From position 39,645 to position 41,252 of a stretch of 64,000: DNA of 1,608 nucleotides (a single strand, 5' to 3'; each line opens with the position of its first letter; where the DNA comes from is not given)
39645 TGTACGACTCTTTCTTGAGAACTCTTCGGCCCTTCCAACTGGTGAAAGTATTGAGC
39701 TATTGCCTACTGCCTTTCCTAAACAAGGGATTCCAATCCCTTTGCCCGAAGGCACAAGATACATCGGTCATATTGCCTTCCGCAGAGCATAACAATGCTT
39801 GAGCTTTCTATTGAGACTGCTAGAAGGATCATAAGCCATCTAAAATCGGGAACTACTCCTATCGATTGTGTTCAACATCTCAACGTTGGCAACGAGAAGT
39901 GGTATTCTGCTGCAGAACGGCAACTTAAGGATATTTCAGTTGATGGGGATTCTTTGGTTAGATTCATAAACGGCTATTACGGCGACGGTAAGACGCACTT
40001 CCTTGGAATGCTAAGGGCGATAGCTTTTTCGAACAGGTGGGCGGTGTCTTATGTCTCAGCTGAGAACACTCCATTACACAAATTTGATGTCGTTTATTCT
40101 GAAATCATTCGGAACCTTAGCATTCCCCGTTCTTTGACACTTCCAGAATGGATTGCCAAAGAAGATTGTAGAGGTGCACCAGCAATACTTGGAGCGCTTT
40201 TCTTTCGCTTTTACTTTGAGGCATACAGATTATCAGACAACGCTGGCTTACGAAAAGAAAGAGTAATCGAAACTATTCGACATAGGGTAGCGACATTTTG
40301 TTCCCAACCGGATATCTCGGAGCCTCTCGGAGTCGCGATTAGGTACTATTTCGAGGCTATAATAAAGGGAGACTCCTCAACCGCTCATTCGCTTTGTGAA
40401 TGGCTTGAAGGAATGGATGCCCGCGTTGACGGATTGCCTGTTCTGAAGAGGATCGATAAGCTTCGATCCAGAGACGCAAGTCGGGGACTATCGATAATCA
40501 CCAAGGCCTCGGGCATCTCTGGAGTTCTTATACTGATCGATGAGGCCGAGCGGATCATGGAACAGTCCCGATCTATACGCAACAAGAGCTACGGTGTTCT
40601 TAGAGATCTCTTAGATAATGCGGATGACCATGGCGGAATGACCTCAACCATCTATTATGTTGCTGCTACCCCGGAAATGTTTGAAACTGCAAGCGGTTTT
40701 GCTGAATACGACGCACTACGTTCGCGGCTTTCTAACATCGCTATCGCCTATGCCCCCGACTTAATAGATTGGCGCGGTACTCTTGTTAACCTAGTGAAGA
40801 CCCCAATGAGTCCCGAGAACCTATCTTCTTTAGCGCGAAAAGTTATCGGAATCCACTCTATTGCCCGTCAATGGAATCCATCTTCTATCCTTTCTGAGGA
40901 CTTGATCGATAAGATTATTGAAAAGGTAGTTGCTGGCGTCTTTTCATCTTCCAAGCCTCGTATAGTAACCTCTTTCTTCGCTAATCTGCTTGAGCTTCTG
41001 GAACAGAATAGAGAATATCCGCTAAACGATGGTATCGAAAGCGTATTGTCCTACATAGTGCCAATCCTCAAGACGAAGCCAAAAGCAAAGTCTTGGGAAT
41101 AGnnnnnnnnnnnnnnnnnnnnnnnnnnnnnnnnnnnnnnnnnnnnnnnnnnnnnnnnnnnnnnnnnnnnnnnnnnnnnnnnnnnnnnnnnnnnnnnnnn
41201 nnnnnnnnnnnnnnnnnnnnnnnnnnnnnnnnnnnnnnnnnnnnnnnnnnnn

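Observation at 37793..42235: Three paralogous BrxC/BrxD(DUF2791)-like NTPases with no BREX core genes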

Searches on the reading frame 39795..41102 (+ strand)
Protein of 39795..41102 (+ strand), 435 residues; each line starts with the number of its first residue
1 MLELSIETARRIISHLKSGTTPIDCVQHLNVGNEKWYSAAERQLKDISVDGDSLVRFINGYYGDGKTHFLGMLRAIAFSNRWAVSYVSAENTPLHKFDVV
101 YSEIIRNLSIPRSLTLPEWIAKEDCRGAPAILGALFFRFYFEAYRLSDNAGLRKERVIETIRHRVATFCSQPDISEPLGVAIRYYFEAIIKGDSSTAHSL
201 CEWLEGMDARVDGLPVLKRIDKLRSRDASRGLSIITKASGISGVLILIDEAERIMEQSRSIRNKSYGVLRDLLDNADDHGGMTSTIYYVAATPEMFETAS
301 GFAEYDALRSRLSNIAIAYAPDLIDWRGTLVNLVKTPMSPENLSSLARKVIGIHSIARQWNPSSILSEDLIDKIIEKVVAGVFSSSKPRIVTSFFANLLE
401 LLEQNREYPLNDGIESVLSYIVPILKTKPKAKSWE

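Call 4: search_protein_families(library=pfam, proteins=[window:39795-41102:+], max_evalue=0.1)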
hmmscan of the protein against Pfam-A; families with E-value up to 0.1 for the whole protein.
window:39795-41102:+ (435 aa): 2 families
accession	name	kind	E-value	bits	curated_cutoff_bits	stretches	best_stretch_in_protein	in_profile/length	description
PF10923.14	BrxC_BrxD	-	2e-50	172.4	22.2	1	8-415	5-411/414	BREX system ATP-binding protein BrxC/D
PF00004.35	AAA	-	0.027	15.3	21.2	0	223-297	38-113/131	ATPase family associated with various cellular activities (AAA)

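Call 5: search_protein_families(library=padloc, proteins=[window:39795-41102:+], max_evalue=0.1)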
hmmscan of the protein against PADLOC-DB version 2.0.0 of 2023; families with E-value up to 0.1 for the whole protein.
window:39795-41102:+ (435 aa): 3 families
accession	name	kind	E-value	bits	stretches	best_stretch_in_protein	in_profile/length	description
PDLC02494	BrxD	-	3.7e-38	129.8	1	2-404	2-400/440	BrxD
PDLC03959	SngB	-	4.9e-29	99.7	1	9-416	11-417/439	-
PDLC02488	BrxC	-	0.067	9.1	1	50-80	61-91/1240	BrxC-PglY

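Call 6: search_protein_families(library=ncbifam, proteins=[window:39795-41102:+], max_evalue=0.1)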
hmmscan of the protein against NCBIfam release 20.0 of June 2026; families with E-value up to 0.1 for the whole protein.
window:39795-41102:+ (435 aa): 1 family
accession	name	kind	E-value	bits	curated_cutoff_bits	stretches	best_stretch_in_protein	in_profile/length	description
NF033438.1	BREX_BrxD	equivalog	4.6e-37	128.1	350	1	7-408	3-397/423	BREX system ATP-binding protein BrxD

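Call 18: search_solved_structures(query=window:39795-41102:+, max_evalue=1)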
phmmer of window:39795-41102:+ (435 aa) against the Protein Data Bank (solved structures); distinct sequences matched with E-value up to 1: 0.

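Call 20: find_homologous_proteins(query=window:39795-41102:+, max_evalue=0.001)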
Query window:39795-41102:+ (435 aa): 73 proteins with E <= 0.001 among 7407 candidates.
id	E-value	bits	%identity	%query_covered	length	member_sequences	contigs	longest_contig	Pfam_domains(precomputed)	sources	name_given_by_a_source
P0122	6.3e-287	969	100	100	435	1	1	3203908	PF10923.15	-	-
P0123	2.7e-161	555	55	99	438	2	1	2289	PF10923.15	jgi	jgi:hypothetical protein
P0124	1.0e-159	550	56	100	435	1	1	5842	PF10923.15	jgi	jgi:hypothetical protein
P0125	3.5e-158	545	54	100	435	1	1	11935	PF10923.15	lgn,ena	-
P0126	8.7e-158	544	54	97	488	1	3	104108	PF10923.15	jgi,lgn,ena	jgi:hypothetical protein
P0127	1.3e-157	543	54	99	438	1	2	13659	PF10923.15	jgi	jgi:bacteriophage exclusion system BrxC/D-like protein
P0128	4.3e-157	542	53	100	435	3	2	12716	PF10923.15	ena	-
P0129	1.8e-156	540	54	100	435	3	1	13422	PF10923.15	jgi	jgi:hypothetical protein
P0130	6.5e-156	538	52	100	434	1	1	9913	PF10923.15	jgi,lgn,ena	-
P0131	1.0e-155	537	54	100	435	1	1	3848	PF10923.15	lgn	-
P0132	1.7e-151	523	54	98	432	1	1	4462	PF10923.15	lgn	-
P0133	1.7e-151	523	52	100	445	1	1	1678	PF10923.15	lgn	-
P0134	4.4e-148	512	53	100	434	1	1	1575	PF10923.15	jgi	jgi:hypothetical protein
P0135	1.6e-147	510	53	100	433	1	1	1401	PF10923.15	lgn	-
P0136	4.6e-147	509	50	100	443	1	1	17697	PF10923.15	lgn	-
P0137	5.1e-140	485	49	100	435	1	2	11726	PF10923.15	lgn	-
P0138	6.2e-140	485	50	100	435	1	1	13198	PF10923.15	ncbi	-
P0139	7.4e-139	481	50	99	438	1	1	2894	PF10923.15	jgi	-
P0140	2.1e-133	464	50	99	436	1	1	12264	PF10923.15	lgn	-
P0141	2.1e-132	460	49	100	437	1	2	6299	PF10923.15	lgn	-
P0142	6.9e-131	455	49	96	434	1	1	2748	PF10923.15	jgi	jgi:hypothetical protein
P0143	1.0e-130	455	54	84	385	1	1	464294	PF10923.15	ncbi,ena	-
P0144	1.5e-128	448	47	100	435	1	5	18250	PF10923.15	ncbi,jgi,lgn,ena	-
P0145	3.1e-128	446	47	100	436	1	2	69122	PF10923.15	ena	-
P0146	5.0e-128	446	48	99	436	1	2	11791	PF10923.15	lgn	-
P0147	1.3e-127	444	48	100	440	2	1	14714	PF10923.15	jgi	-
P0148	4.8e-127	443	47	100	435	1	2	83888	PF10923.15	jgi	jgi:BREX system ATP-binding protein BrxC/D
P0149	6.6e-127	442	47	99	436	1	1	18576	PF10923.15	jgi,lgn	jgi:hypothetical protein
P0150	2.3e-126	440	46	100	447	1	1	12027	PF10923.15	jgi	-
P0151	3.2e-126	440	47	100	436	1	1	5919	PF10923.15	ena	-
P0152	5.9e-126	439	48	99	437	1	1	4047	PF10923.15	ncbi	-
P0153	6.3e-126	439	47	97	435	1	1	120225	PF10923.15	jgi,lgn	jgi:hypothetical protein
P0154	1.2e-125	438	47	99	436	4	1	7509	PF10923.15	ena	-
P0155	1.5e-125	438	46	100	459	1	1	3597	PF10923.15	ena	-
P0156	8.2e-125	435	47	99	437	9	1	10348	PF10923.15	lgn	-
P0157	8.3e-125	435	46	99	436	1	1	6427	PF10923.15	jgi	-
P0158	2.5e-123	430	47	99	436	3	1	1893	PF10923.15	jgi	jgi:hypothetical protein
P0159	3.0e-123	430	47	99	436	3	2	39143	PF10923.15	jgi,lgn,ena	-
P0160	9.6e-123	428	46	99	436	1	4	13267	PF10923.15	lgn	-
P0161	1.0e-122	428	47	98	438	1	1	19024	PF10923.15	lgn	-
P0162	7.3e-122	426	45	100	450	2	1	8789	PF10923.15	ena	-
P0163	9.8e-122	425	45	100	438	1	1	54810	PF10923.15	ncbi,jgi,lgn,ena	jgi:hypothetical protein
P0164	2.6e-120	420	45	100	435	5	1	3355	PF10923.15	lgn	-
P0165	1.1e-119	418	46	100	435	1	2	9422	PF10923.15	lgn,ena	-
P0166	1.6e-119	418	44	100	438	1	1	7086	PF10923.15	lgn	-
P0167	2.3e-118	414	45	99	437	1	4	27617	PF10923.15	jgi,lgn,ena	-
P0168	1.6e-117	411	45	97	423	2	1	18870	PF10923.15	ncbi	-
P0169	2.7e-117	410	45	100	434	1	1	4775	PF10923.15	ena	-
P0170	4.2e-117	410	43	100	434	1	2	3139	PF10923.15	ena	-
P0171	1.4e-116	408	45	100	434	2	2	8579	PF10923.15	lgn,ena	-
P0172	8.7e-116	406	44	100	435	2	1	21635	PF10923.15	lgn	-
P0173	9.9e-116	405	44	98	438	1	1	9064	PF10923.15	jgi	-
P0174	1.4e-114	402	45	100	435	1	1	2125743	PF10923.15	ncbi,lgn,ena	-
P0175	2.2e-113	398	43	99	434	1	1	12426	PF10923.15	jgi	jgi:hypothetical protein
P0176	2.5e-111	391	43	100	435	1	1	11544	PF10923.15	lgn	-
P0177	4.9e-109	383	44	94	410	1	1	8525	PF10923.15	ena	-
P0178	1.3e-108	382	42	93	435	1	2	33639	PF10923.15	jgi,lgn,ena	jgi:hypothetical protein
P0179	2.5e-97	345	57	58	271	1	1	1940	PF10923.15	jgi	jgi:hypothetical protein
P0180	1.0e-92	330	47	76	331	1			PF10923.15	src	-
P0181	1.0e-81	293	40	81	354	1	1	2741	PF10923.15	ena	-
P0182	1.7e-75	273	47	62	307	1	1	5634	PF10923.15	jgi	jgi:hypothetical protein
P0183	7.8e-74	267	48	59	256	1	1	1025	PF10923.15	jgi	jgi:hypothetical protein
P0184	3.3e-73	265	46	65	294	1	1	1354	PF10923.15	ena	-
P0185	2.8e-72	262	47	57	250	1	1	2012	PF10923.15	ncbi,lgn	-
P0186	7.2e-64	234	45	60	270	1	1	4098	PF10923.15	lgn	-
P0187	2.7e-61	226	43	57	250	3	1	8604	PF10923.15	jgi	jgi:hypothetical protein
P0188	5.2e-44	169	30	95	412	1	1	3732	PF10923.15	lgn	-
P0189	5.9e-43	166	32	93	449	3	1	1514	PF10923.15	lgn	-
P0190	3.2e-40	157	29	98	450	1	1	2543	PF10923.15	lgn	-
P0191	8.4e-34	135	28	91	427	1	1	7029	PF10923.15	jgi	jgi:hypothetical protein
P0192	9.3e-17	79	28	78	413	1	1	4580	PF10923.15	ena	-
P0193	1.8e-15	75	27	96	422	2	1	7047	PF10923.15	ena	-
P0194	4.5e-10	57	24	92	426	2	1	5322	PF10923.15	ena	-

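Call 22: find_encoding_contigs(protein=P0174, flank=10000, max_places=2)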
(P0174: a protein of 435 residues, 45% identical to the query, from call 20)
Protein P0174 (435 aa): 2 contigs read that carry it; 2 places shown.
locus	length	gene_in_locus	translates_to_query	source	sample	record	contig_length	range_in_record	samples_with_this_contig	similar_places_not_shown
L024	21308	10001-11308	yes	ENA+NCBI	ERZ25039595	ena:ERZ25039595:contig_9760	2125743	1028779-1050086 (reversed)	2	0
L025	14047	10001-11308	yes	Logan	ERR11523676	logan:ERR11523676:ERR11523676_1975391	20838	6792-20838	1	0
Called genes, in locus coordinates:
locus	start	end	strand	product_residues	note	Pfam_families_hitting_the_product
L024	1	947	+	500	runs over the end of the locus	PF02195:ParB_N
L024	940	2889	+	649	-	PF01702:TGT, PF17884:DUF5591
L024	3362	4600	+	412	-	PF07728:AAA_5 (faint), PF00158:Sigma54_activat, PF25601:AAA_lid_14 (faint)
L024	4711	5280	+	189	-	PF13091:PLDc_2 (weak)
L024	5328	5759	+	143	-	-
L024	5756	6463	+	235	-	-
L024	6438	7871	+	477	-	PF13401:AAA_22 (faint)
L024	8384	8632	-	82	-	-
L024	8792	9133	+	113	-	-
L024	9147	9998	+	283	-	-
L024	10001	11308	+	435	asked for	PF10923:BrxC_BrxD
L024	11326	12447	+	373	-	PF10923:BrxC_BrxD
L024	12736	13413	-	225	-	PF12696:TraG-D_C (weak)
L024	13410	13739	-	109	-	-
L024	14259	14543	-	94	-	-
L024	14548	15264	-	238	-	-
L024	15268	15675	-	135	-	-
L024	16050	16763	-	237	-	PF00313:CSD, PF04471:Mrr_cat, PF13156:Mrr_cat_2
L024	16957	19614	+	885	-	PF08751:TrwC, PF13086:AAA_11, PF13245:AAA_19, PF13604:AAA_30, PF01443:Viral_helicase1 (faint), PF13401:AAA_22, PF22232:TraI_hel_assoc_N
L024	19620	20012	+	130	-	-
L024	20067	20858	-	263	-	PF14659:Phage_int_SAM_3 (faint), PF00589:Phage_integrase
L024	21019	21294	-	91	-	-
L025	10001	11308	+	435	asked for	PF10923:BrxC_BrxD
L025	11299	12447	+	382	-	PF10923:BrxC_BrxD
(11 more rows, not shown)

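Call 23: find_encoding_contigs(protein=P0148, flank=10000, max_places=2)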
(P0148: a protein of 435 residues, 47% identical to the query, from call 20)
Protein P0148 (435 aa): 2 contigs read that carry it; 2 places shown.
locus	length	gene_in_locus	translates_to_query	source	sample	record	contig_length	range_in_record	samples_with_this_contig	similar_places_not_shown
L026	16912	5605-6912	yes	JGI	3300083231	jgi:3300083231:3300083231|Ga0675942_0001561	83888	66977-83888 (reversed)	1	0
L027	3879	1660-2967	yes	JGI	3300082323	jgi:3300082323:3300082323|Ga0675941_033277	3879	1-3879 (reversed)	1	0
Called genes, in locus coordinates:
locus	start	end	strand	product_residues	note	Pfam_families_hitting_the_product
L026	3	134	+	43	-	?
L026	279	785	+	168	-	PF13091:PLDc_2 (faint)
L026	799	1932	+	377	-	-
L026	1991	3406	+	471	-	PF13401:AAA_22 (faint), PF01935:DUF87 (weak)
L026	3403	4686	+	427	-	-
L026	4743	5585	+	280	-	-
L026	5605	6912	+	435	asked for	PF10923:BrxC_BrxD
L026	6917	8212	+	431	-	PF10923:BrxC_BrxD, PF13191:AAA_16 (weak), PF10923:BrxC_BrxD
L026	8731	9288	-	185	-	-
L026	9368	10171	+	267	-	PF12146:Hydrolase_4, PF00561:Abhydrolase_1, PF12697:Abhydrolase_6 (weak)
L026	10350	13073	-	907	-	PF01326:PPDK_N, PF27448:Rph_4th, PF00391:PEP-utilizers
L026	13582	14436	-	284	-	PF03781:FGE-sulfatase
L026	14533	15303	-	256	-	PF05013:FGase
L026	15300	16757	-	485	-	PF02655:ATP-grasp_3 (weak)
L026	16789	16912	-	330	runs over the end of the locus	PF00005:ABC_tran, PF08352:oligo_HPY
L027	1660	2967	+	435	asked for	PF10923:BrxC_BrxD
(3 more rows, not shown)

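Call 24: find_encoding_contigs(protein=P0126, flank=10000, max_places=2)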
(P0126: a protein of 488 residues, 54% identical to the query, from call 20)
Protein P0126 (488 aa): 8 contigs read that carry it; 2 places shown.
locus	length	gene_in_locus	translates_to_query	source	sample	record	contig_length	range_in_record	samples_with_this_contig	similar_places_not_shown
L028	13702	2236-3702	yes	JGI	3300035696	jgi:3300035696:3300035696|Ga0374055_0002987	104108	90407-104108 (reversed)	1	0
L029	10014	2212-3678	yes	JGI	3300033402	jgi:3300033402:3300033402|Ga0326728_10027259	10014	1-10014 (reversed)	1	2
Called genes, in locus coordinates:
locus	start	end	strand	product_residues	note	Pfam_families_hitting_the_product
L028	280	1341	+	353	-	PF03601:Cons_hypoth698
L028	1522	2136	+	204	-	-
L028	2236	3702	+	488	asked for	PF10923:BrxC_BrxD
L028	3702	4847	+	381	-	PF10923:BrxC_BrxD, PF13191:AAA_16 (faint), PF10923:BrxC_BrxD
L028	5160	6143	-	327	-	PF07224:Chlorophyllase (faint), PF03403:PAF-AH_p_II (weak), PF00561:Abhydrolase_1 (faint), PF12697:Abhydrolase_6 (faint), PF12740:PETase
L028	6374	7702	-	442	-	PF02321:OEP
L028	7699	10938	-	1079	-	PF00873:ACR_tran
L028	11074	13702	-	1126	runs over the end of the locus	PF00873:ACR_tran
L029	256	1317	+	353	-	PF03601:Cons_hypoth698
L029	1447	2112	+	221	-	-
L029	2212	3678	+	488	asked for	PF10923:BrxC_BrxD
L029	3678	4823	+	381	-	PF10923:BrxC_BrxD, PF13191:AAA_16 (faint), PF10923:BrxC_BrxD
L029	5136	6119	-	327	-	PF07224:Chlorophyllase (faint), PF03403:PAF-AH_p_II (weak), PF00561:Abhydrolase_1 (faint), PF12697:Abhydrolase_6 (faint), PF12740:PETase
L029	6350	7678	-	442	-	PF02321:OEP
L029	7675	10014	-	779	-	PF00873:ACR_tran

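Call 58: predict_structure(alignment_id=A2)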
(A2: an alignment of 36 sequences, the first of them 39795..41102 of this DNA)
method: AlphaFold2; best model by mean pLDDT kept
length: 435 residues; sequences in the alignment: 36
mean_pLDDT: 88.5   pTM: 0.88
mean pLDDT of the five models: 88.5, 87.8, 87.0, 86.4, 86.0
residues with pLDDT >= 90: 256; 70-90: 161; 50-70: 18; < 50: 0
segments of 3 or more residues with pLDDT < 50: none
pLDDT, mean of each block of 10 residues (from residue 1): 86 91 90 90 92 88 84 95 94 92 95 87 86 96 94 96 97 91 96 93 90 78 85 93 95 93 91 66 89 89 83 63 77 87 95 95 90 92 85 94 86 84 80 83
secondary structure, 60 per line:
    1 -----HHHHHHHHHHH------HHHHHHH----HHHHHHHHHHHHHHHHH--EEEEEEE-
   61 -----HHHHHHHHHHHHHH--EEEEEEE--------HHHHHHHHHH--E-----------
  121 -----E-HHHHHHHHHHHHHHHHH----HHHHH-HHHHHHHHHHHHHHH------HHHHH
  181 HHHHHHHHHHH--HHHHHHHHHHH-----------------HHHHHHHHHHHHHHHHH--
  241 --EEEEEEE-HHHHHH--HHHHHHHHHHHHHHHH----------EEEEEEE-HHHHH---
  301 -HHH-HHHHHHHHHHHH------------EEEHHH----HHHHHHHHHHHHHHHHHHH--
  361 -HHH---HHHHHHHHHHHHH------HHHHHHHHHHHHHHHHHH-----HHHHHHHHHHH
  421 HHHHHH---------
elements in order: H6-16 H23-29 H34-50 E53-59 H66-79 E82-88 H97-106 H128-144 H149-153 H155-169 H176-191 H194-204 H222-238 E243-249 H251-256 H259-274 E285-291 H293-297 H306-317 E330-332 H340-358 H368-380 H387-404 H410-426

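Call 60: fold_search(model_id=the predicted structure, library=pdb)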
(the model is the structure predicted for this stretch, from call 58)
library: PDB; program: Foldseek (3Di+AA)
matches with E <= 10: 478; with E <= 0.001: 0
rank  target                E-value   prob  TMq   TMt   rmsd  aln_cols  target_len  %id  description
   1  2z4r_A                2.8e-03  1.00  0.37  0.62  10.9       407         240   12  Crystal structure of domain III from the Thermotoga maritima replication initiation protein DnaA (released 2008-02-19)
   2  7jk6_D                9.9e-03  1.00  0.37  0.37  10.1       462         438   11  Structure of Drosophila ORC in the active conformation (released 2020-09-09)
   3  7jk6_A                1.3e-02  1.00  0.39  0.45   9.4       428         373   11  Structure of Drosophila ORC in the active conformation (released 2020-09-09)
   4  7jgr_A                1.4e-02  1.00  0.38  0.41  11.4       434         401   12  Structure of Drosophila ORC bound to DNA (84 bp) and Cdc6 (released 2020-09-09)
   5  4d80_C                1.9e-02  0.94  0.24  0.35  15.6       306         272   12  Metallosphera sedula Vps4 crystal structure (released 2015-10-28)
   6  7jk5_A                2.0e-02  1.00  0.40  0.44   9.7       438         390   10  Structure of Drosophila ORC bound to DNA (released 2020-09-09)
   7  1im2                  2.0e-02  0.89  0.26  0.32  14.3       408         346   12  HslU, Haemophilus Influenzae, Selenomethionine Variant (released 2001-08-08)
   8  7pxc_F                2.1e-02  0.85  0.25  0.23  13.3       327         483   14  Substrate-engaged mycobacterial Proteasome-associated ATPase in complex with open-gate 20S CP - composite map (state A (released 2022-01-19)
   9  7swl_C                2.2e-02  0.44  0.23  0.19  27.1       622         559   14  CryoEM structure of the N-terminal-deleted Rix7 AAA-ATPase (released 2022-03-02)
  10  9e8k_C                2.4e-02  1.00  0.26  0.30   5.8       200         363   12  Nub1/Fat10-processing human 26S proteasome with Rpt6 at top of spiral staircase (AAA+ motor locally refined) (released 2024-12-04)
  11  4xgc_D                2.4e-02  0.99  0.34  0.34  11.1       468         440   11  Crystal structure of the eukaryotic origin recognition complex (released 2015-04-01)
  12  7tjf_A                3.5e-02  0.99  0.39  0.35   9.7       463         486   11  S. cerevisiae ORC bound to 84 bp ARS1 DNA (released 2023-01-18)
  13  8s0e_A                3.6e-02  1.00  0.36  0.42  10.8       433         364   11  H. sapiens OCCM bound to double stranded DNA (released 2024-10-02)
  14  9ca7_J                4.6e-02  0.98  0.42  0.43  11.3       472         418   11  Cryo-EM structure of human SRCAP-nucleosome complex in the fully-engaged state (composite structure) (released 2025-06-18)
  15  7jgr_D                4.8e-02  0.96  0.34  0.34   9.9       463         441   12  Structure of Drosophila ORC bound to DNA (84 bp) and Cdc6 (released 2020-09-09)
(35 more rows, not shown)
